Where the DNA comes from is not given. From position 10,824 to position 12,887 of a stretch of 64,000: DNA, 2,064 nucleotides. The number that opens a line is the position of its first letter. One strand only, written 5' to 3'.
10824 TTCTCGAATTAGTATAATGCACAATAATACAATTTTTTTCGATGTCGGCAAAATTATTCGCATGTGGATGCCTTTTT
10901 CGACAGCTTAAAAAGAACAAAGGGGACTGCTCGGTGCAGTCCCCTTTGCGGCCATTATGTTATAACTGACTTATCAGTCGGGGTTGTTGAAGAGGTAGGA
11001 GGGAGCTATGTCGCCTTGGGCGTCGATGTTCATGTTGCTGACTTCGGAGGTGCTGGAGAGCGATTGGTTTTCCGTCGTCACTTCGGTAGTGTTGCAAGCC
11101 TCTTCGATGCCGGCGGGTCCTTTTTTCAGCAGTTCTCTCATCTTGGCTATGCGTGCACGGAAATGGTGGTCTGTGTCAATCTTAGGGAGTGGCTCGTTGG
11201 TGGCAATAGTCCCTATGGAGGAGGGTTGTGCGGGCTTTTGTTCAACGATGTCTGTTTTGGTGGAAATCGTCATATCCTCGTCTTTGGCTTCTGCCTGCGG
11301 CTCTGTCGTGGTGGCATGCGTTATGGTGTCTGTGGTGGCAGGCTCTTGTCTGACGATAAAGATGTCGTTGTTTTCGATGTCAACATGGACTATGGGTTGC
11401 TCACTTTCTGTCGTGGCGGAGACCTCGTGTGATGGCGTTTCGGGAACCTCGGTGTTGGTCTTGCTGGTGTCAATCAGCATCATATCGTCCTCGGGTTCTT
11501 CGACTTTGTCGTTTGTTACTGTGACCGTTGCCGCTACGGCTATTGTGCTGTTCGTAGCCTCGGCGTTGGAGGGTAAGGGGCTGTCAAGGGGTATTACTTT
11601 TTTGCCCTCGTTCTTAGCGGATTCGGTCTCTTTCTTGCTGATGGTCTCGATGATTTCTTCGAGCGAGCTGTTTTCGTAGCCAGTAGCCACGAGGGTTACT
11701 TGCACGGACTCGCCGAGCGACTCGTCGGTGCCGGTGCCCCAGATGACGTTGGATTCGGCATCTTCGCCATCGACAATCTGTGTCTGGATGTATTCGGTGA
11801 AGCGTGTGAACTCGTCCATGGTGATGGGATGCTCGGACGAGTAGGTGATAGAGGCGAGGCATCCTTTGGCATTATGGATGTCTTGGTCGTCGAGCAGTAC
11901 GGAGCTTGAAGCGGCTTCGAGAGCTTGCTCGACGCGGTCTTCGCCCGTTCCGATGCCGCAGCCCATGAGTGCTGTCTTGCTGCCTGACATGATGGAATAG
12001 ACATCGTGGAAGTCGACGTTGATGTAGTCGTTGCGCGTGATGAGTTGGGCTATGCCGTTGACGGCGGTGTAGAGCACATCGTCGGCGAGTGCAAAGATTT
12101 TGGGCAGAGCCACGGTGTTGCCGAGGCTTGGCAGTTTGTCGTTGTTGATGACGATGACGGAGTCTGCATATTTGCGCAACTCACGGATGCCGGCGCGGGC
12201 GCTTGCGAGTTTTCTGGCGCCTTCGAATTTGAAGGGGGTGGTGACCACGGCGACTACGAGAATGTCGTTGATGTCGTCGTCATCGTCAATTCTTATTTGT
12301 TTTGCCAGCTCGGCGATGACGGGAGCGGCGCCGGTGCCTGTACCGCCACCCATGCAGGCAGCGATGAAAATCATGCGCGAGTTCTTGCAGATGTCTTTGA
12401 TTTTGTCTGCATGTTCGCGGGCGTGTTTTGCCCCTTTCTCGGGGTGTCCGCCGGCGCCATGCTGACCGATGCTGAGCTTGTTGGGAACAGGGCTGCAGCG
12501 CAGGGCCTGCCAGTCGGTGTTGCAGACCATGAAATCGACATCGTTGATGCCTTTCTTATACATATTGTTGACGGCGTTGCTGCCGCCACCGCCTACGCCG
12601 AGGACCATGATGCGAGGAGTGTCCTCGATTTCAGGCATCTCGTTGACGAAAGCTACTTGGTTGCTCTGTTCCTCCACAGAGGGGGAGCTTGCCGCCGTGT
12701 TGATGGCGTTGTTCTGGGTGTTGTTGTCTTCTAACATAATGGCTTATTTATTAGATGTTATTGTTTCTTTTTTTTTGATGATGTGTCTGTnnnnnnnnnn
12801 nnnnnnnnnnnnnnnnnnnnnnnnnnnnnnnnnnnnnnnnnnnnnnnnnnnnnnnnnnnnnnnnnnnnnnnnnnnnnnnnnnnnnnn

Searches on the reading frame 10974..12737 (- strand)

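Call 61: search_protein_families(library=pfam, proteins=[window:10974-12737:-], max_evalue=0.0001)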
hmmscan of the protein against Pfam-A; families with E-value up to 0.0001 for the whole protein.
window:10974-12737:- (587 aa): 2 families
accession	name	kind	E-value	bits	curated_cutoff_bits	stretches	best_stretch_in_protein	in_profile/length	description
PF00091.31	Tubulin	-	6.5e-39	134.6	33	1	42-203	1-186/190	Tubulin/FtsZ family, GTPase domain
PF12327.13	FtsZ_C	-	2.5e-17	63.4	27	1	255-354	2-94/95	FtsZ family, C-terminal domain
